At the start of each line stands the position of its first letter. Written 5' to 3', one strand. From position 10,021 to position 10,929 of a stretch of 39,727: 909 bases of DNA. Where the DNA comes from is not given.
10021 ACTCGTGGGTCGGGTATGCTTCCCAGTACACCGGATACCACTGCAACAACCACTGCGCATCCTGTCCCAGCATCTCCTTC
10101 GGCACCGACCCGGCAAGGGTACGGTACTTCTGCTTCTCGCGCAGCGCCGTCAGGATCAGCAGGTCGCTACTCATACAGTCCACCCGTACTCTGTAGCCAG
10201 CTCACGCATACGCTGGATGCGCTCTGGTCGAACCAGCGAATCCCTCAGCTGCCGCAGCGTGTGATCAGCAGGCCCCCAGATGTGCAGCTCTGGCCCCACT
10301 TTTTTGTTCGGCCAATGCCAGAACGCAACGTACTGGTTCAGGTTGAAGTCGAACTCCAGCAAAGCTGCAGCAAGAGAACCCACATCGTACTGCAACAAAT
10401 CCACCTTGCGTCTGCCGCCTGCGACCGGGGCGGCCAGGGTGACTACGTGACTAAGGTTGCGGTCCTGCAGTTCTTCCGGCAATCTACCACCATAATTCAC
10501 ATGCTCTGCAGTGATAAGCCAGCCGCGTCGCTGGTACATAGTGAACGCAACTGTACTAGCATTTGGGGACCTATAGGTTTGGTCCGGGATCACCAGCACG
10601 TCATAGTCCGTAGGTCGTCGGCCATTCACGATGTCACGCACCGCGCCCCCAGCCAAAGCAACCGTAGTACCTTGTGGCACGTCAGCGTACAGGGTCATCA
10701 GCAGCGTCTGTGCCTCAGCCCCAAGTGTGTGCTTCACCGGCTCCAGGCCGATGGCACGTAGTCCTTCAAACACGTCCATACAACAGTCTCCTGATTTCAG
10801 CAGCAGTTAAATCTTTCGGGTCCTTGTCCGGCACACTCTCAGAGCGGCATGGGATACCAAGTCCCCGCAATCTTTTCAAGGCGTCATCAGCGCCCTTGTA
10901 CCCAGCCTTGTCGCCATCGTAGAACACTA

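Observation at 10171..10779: Minimal CCA-adding-like nucleotidyltransferase inserted between primase and helicase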

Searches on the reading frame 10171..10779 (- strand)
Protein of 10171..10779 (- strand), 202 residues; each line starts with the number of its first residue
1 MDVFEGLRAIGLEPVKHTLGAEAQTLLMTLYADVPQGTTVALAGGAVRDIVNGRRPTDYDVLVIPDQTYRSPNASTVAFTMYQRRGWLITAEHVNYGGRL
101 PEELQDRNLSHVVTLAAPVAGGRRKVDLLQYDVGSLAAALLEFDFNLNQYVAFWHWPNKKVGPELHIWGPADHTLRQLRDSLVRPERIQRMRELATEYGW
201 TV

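Call 3: search_protein_families(library=pfam, proteins=[window:10171-10779:-], max_evalue=1)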
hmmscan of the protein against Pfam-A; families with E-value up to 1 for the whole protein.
window:10171-10779:- (202 aa): 2 families
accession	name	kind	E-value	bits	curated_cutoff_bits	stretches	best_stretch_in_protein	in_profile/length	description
PF01743.26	PolyA_pol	-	0.0057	17.4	23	1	42-64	3-25/126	Poly A polymerase head domain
PF03458.18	Gly_transporter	-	0.056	13.7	23.5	1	37-57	33-54/78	Glycine transporter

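Call 4: search_protein_families(library=phrogs, proteins=[window:10171-10779:-], max_evalue=0.01)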
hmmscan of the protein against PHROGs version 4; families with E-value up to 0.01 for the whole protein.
window:10171-10779:- (202 aa): 2 families
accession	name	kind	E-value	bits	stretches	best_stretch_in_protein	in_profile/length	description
phrog_1614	-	DNA, RNA and nucleotide metabolism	5.1e-23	83.1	1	27-201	24-193/268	nucleotidyltransferase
phrog_12715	-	DNA, RNA and nucleotide metabolism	0.00039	20.5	1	34-91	35-92/457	nucleotidyltransferase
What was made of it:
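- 10171..10779 (-): CDS of the 202-aa small class II-type nucleotidyltransferase (head domain plus first neck helix). PHROG 1614 E 5e-23 (call 4).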

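Call 5: search_solved_structures(query=window:10171-10779:-, max_evalue=10, show_alignments=3)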
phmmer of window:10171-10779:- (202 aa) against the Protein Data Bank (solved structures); distinct sequences matched with E-value up to 10: 7.
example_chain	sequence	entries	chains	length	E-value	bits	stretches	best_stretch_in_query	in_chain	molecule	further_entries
4x4w_A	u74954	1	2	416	0.038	16.7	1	34-86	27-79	CCA tRNA nucleotidyltransferase 1, mitochondrial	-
1ou5_A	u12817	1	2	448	0.043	16.5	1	34-86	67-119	tRNA CCA-adding enzyme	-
8cbm_E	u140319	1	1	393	0.047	16.4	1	36-86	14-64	CCA tRNA nucleotidyltransferase 1, mitochondrial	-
3aql_A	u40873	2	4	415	0.17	14.6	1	27-63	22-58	Poly(A) polymerase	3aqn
3aqk_A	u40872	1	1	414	0.17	14.6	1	27-63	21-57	Poly(A) polymerase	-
3aqm_A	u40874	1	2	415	0.18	14.5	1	26-63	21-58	Poly(A) polymerase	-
5h36_E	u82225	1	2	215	1.3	11.7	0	32-57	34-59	Uncharacterized protein TRIC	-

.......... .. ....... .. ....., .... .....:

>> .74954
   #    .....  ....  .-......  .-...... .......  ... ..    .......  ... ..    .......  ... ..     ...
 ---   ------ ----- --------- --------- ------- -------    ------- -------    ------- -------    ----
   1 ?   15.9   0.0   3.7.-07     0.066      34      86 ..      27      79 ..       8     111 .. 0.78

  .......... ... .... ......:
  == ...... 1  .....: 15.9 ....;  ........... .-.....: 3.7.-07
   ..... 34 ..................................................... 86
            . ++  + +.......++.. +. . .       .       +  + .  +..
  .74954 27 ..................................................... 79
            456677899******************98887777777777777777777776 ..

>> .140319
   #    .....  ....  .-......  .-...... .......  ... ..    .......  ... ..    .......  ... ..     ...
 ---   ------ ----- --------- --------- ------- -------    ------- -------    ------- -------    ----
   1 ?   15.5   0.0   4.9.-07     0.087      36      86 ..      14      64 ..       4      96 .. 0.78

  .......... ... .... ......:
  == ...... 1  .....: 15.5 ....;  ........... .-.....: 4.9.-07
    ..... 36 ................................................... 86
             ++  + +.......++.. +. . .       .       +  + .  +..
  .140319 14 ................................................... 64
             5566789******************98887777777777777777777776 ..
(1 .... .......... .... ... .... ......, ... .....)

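Call 7: search_dna_similar(query=window:10171-10779:-, collection=phages, mode=protein, max_rows=60, rows=spread)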
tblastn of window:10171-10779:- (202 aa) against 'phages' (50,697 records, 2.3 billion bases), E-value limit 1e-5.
Records with a match: 96; places in all: 96; records where one place covers at least 80% of the query: 94.
Best place of each record, by identity: <60% 96.
By first word of the organism name: Pseudomonas 94; Vibrio 2.
By host as written in the record: Pseudomonas aeruginosa 36; Pseudomonas aeruginosa PAO1 19; - 5; Pseudomonas sp. 5; Pseudomonas aeruginosa (clinical isolates) 4; Pseudomonas syringae pv. phaseolicola Cuneo #6_18 4; Pseudomonas aeruginosa PA5-1-1 2; Pseudomonas aeruginosa ATCC 10145 2; and 16 more.
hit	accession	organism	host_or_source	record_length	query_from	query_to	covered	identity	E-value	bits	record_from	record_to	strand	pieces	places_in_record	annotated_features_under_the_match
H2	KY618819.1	Pseudomonas phage PAXYB1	Pseudomonas aeruginosa PAO1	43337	3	200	98%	30.1%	4e-15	79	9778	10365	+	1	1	hypothetical protein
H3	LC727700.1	Pseudomonas phage sp. LP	Pseudomonas aeruginosa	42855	3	200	98%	29.6%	2e-14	77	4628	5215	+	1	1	hypothetical protein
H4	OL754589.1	Pseudomonas phage L5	Pseudomonas aeruginosa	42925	3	200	98%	29.6%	2e-14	77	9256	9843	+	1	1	hypothetical protein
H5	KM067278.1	Pseudomonas phage vB_PaeP_PPA-ABTNL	Pseudomonas aeruginosa PA5-1-1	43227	3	200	98%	29.6%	2e-13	74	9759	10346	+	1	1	hypothetical protein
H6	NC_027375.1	Pseudomonas phage vB_PaeP_PPA-ABTNL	Pseudomonas aeruginosa PA5-1-1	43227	3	200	98%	29.6%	2e-13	74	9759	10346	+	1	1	nucleotidyltransferase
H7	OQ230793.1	Pseudomonas phage vB_PaeP_P1G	Pseudomonas aeruginosa PA14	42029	3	200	98%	29.1%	5e-14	75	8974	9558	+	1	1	nucleotidyltransferase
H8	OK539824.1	Pseudomonas phage phipa2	Pseudomonas aeruginosa ZS-PA-35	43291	3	200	98%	29.1%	8e-14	75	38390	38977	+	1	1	hypothetical protein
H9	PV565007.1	Pseudomonas phage vB_PaePA10145phi1_HR2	Pseudomonas aeruginosa (clinical ...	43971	3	200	98%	29.1%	1e-13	74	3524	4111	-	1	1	nucleotidyltransferase | DNA ligase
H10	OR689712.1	Pseudomonas phage vB_Pae_PLY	Pseudomonas aeruginosa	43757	3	200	98%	29.1%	2e-13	74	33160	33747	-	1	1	hypothetical protein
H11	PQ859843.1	Pseudomonas phage CP-p-PA-22060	Pseudomonas aeruginosa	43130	3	200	98%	29.1%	2e-13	74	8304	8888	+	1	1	nucleotidyltransferase | DNA ligase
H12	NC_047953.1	Pseudomonas phage vB_PaeP_130_113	Pseudomonas aeruginosa 130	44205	3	200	98%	29.1%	2e-13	74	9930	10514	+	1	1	nucleotidyltransferase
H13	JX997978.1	Pseudomonas phage MPK6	Pseudomonas aeruginosa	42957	3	200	98%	29.1%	3e-13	73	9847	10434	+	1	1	hypothetical protein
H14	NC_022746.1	Pseudomonas phage MPK6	Pseudomonas aeruginosa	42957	3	200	98%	29.1%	3e-13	73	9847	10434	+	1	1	nucleotidyltransferase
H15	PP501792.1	Pseudomonas phage vB_Pae9718-KEN10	Pseudomonas aeruginosa MRSN 9718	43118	3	200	98%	28.6%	6e-14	75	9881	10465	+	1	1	nucleotidyltransferase | DNA ligase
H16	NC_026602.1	Pseudomonas phage vB_PaeP_PAO1_Ab05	Pseudomonas aeruginosa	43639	3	200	98%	28.6%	8e-14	75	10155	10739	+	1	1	ORF20: nucleotidyltransferase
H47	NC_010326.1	Pseudomonas phage LUZ19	Pseudomonas aeruginosa PAO1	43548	3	200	98%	28.4%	2e-12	71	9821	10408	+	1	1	gp16: nucleotidyltransferase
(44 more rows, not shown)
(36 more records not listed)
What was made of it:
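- Some GenBank records call homologues 'putative ppGpp synthetase' (call 7).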

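Call 9: get_annotated_region(hit=H47, flank=4000)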
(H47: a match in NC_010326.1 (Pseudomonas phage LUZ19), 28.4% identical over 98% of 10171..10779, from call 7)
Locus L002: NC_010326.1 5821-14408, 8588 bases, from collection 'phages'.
description: Pseudomonas phage LUZ19, complete genome.
organism: Pseudomonas phage LUZ19 (NCBI taxid 484896)
taxonomy: Viruses; Duplodnaviria; Heunggongvirae; Uroviricota; Caudoviricetes; Autographiviridae; Krylovirinae; Phikmvvirus; Phikmvvirus LUZ19
host: Pseudomonas aeruginosa PAO1; source: hospital sewage sample; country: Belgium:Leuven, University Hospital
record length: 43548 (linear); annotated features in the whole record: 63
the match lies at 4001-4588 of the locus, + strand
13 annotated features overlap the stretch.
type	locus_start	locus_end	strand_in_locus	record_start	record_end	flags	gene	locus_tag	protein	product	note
CDS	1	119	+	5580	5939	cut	gp11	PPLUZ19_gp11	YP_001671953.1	hypothetical protein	-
CDS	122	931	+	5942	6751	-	gp12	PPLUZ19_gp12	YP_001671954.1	DNA polymerase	contains DNA binding domain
regulatory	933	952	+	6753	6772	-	-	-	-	promoter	phage-specific promoter sequence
CDS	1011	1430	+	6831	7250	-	gp12.1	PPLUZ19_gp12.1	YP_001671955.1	hypothetical protein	-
CDS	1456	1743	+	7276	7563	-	gp13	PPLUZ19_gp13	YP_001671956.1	hypothetical protein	-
CDS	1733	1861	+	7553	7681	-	gp13.1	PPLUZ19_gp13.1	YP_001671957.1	hypothetical protein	-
CDS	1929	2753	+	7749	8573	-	gp14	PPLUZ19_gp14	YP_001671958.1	DNA primase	-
CDS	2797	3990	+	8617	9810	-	gp15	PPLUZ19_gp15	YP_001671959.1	AAA family ATPase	-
CDS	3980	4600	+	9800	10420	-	gp16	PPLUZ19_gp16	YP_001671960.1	nucleotidyltransferase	-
CDS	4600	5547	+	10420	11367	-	-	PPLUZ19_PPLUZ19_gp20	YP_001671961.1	DNA ligase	-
CDS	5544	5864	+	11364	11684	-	gp18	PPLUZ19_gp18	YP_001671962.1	hypothetical protein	-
CDS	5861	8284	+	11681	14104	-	gp19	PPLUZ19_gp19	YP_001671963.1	DNA polymerase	-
CDS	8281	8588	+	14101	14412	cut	gp20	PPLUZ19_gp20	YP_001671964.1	hypothetical protein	-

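Call 10: find_homologous_proteins(query=window:10171-10779:-, max_evalue=0.001)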
Query window:10171-10779:- (202 aa): 1 proteins with E <= 0.001 among 2452 candidates.
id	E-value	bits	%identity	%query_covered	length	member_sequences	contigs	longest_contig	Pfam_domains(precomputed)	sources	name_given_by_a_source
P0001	2.4e-122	424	93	100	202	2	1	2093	-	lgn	-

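Call 11: search_protein_families(library=ncbifam, proteins=[window:10171-10779:-], max_evalue=10)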
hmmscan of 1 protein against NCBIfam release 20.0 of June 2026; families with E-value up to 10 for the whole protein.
window:10171-10779:- (202 aa): 2 families
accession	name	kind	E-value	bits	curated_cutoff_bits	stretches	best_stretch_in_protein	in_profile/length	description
TIGR01942.1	pcnB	subfamily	0.017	13.9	305.65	1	39-62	31-54/425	polynucleotide adenylyltransferase PcnB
NF008634.1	PRK11623.1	equivalog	0.019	13.5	702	1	27-67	50-92/469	polynucleotide adenylyltransferase PcnB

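Call 12: search_protein_families(library=padloc, proteins=[window:10171-10779:-], max_evalue=10)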
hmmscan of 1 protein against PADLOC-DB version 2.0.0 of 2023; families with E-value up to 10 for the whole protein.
window:10171-10779:- (202 aa): 0 families
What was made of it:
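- On CD-NTase or other defence-system NTases: PADLOC gives 0 families at E<=10 (call 12).
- PADLOC gives 0 hits (call 12).
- Tried and rejected: NCBIfam gave only two far-sub-threshold PcnB matches confined to motif A (calls 11, 12).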

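Call 13: find_homologous_proteins(query=L002:3980-4600:+, max_evalue=0.001)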
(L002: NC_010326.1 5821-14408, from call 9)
Query L002:3980-4600:+ (206 aa): 5 proteins with E <= 0.001 among 235 candidates.
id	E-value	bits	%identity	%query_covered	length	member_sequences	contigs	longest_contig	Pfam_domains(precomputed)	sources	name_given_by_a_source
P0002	1.6e-130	451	95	100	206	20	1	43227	-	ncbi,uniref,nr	ncbi:hypothetical protein ABTNL_20 [Pseudomonas phage vB_PaeP_PPA-ABTNL]|uniref:Nucleotidyltransfera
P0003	2.0e-109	382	83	100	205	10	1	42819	-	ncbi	-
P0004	8.5e-108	377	82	100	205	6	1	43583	-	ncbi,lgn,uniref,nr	ncbi:putative nucleotidyl transferase [Pseudomonas phage vB_PaeP_PE3]|uniref:Putative nucleotidyl tr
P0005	1.7e-86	307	69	100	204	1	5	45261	-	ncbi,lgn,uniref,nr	ncbi:hypothetical protein FBPa25_0021 [Pseudomonas phage vB_PaeP_FBPa25]|uniref:Poly A polymerase he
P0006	8.1e-82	292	66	100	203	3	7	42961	PF26128.2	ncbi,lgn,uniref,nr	ncbi:conserved hypothetical phage protein [Pseudomonas phage PT2]|uniref:Poly A polymerase head doma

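Call 15: search_protein_families(library=pfam, proteins=[P0006, P0002, P0005, P0001], max_evalue=1)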
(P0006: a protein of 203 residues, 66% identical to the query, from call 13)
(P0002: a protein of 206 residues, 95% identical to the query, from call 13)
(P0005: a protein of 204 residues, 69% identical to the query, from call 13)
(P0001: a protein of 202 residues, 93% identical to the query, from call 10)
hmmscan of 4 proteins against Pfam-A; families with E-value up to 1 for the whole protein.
P0006 (203 aa): 2 families
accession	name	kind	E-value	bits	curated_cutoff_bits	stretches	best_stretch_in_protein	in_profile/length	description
PF01743.26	PolyA_pol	-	0.00021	22.1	23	1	43-76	3-36/126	Poly A polymerase head domain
PF07096.16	DUF1358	-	0.098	13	23.4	1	86-118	69-101/115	Protein of unknown function (DUF1358)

P0002 (206 aa): 1 family
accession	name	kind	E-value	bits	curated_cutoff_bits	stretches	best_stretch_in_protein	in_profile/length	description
PF01743.26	PolyA_pol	-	0.038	14.8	23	1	46-68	3-25/126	Poly A polymerase head domain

P0005 (204 aa): 3 families
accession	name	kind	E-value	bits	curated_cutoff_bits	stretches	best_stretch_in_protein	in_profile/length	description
PF01743.26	PolyA_pol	-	6.8e-05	23.7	23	1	43-74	3-34/126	Poly A polymerase head domain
PF07096.16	DUF1358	-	0.014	15.7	23.4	1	86-121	69-104/115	Protein of unknown function (DUF1358)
PF15698.10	Phosphatase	-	0.16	11.6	28.4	1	34-108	148-222/256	Phosphatase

P0001 (202 aa): 2 families
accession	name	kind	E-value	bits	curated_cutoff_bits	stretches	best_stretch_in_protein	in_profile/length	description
PF01743.26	PolyA_pol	-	0.0037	18.1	23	1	42-78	3-34/126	Poly A polymerase head domain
PF03458.18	Gly_transporter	-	0.063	13.6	23.5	1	36-56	32-53/78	Glycine transporter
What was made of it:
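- Tried and rejected: The Pfam accession PF26128, precomputed for one homologue (call 13), could not be reproduced with the local Pfam copy (call 15), so it was not used.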

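Call 20: find_homologous_proteins(query=A1, max_evalue=0.001)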
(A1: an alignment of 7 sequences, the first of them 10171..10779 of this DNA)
Query A1 (7 sequences) (202 aa, profile of the alignment): 6 proteins with E <= 0.001 among 8000 candidates.
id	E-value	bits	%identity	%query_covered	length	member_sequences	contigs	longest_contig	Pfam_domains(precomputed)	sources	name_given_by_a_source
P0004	4.8e-111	387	29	98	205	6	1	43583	-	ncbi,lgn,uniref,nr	ncbi:putative nucleotidyl transferase [Pseudomonas phage vB_PaeP_PE3]|uniref:Putative nucleotidyl tr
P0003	1.2e-110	386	29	98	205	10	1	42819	-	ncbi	-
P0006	2.7e-108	378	30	99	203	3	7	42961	PF26128.2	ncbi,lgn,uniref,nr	ncbi:conserved hypothetical phage protein [Pseudomonas phage PT2]|uniref:Poly A polymerase head doma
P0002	7.3e-108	377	30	98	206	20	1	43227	-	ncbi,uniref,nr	ncbi:hypothetical protein ABTNL_20 [Pseudomonas phage vB_PaeP_PPA-ABTNL]|uniref:Nucleotidyltransfera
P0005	6.3e-107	374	30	88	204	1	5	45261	-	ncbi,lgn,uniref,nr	ncbi:hypothetical protein FBPa25_0021 [Pseudomonas phage vB_PaeP_FBPa25]|uniref:Poly A polymerase he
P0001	3.0e-77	277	93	100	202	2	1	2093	-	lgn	-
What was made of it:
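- Tried and rejected: Searching with their alignment added nothing (calls 10, 13, 20).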

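Call 22: search_solved_structures(query=A1, max_evalue=1, show_alignments=3)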
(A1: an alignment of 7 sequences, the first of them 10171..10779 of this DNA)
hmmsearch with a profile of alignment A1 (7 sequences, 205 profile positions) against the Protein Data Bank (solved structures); distinct sequences matched with E-value up to 1: 10.
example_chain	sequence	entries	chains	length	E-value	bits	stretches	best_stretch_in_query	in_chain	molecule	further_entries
4x4w_A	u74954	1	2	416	0.0012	21.7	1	37-86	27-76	CCA tRNA nucleotidyltransferase 1, mitochondrial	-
8cbm_E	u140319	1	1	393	0.0013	21.6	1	37-86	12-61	CCA tRNA nucleotidyltransferase 1, mitochondrial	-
1ou5_A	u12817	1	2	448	0.0013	21.5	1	37-86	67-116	tRNA CCA-adding enzyme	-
6ibp_A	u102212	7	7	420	0.0047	19.7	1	45-72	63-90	CCA-adding enzyme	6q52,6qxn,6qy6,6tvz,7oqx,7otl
7otr_A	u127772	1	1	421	0.0048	19.7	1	45-72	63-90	CCA-adding protein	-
3aqm_A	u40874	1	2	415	0.029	17.1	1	42-66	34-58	Poly(A) polymerase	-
3aqk_A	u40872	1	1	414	0.029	17.1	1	42-66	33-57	Poly(A) polymerase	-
3aql_A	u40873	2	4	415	0.029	17.1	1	42-66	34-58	Poly(A) polymerase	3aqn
3h37_A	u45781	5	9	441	0.38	13.5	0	41-67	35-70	TRNA nucleotidyl transferase-related protein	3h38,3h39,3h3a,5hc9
9kma_A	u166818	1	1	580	0.46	13.2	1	38-72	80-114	Polynucleotide adenylyltransferase family protein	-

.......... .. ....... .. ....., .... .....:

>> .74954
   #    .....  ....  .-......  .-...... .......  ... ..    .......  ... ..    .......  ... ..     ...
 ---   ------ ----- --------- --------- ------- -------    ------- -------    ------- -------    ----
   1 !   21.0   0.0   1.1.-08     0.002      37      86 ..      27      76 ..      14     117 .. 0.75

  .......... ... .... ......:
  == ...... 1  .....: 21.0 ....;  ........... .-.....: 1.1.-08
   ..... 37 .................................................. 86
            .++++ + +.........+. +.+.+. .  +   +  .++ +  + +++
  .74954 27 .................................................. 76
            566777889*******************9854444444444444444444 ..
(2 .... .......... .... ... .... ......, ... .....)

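Call 29: predict_structure(alignment_id=A1)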
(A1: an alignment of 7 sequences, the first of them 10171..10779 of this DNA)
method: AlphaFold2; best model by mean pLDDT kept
length: 202 residues; sequences in the alignment: 7
mean_pLDDT: 49.9   pTM: 0.46
mean pLDDT of the five models: 49.9, 43.8, 41.1, 40.6, 39.7
residues with pLDDT >= 90: 0; 70-90: 7; 50-70: 88; < 50: 107
segments of 3 or more residues with pLDDT < 50: 65-135, 144-147, 172-184, 186-202
pLDDT, mean of each block of 10 residues (from residue 1): 58 67 63 57 65 62 47 31 43 43 40 34 38 47 52 64 67 39 45 40 31
secondary structure, 60 per line:
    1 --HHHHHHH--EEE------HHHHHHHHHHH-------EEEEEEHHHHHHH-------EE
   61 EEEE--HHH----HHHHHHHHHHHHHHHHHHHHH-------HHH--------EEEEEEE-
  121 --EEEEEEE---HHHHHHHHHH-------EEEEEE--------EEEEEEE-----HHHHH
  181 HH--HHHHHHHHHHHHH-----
elements in order: H3-9 E12-14 H21-31 E39-44 H45-51 E59-64 H74-94 E113-119 E123-129 H133-142 E150-155 E164-170 H176-182 H185-197
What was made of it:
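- Tried and rejected: The first AlphaFold run, with 7 sequences, gave pLDDT 49.9 and was discarded (call 29).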

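Call 30: search_protein_representatives(alignment_id=A1)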
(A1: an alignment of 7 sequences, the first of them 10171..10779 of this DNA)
Query: 7 sequences, 205 profile positions. Proteins with E-value up to 0.001 (for the whole library): 189; up to 1e-10: 15; up to 1e-30: 3. The best 150 are listed.
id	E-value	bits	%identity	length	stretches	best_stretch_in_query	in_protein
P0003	3.8e-111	385.9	-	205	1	1-205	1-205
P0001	9.7e-78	276.8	-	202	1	7-202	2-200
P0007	6.5e-43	163.0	-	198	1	8-204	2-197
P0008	4.3e-19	85.2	-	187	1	22-202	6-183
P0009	6.1e-16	74.9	-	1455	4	37-149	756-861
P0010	4.2e-15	72.2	-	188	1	27-202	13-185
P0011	4.7e-15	72.0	-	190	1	21-203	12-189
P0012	6.5e-14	68.3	-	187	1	21-204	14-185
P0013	2.5e-13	66.4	-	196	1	23-204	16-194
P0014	4.7e-13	65.5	-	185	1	43-202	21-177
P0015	2.1e-12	63.4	-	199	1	26-202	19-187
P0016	1.6e-11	60.5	-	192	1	21-154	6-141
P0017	2.9e-11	59.6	-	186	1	39-202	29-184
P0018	4.3e-11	59.1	-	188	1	25-204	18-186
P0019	7.0e-11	58.4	-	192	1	43-202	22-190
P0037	1.4e-08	50.9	-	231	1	43-204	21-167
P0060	4.6e-07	45.9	-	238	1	30-202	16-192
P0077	2.3e-06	43.6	-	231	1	18-200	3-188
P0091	9.0e-06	41.7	-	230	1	40-150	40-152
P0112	3.8e-05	39.7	-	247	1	37-152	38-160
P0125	5.7e-05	39.1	-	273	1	40-152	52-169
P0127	5.9e-05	39.1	-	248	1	19-203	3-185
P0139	9.6e-05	38.4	-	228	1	44-150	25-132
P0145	1.3e-04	37.9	-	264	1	20-163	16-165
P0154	2.0e-04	37.3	-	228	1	44-201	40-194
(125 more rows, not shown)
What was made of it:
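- Checked: A profile search of 1.84 billion proteins finds 189 representatives at E<=1e-3, nearly all full-length matches (call 30).
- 189 representatives, nearly all 145-273 aa with full-length matches (call 30).
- Tried and rejected: The exhaustive representative search was needed (call 30).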
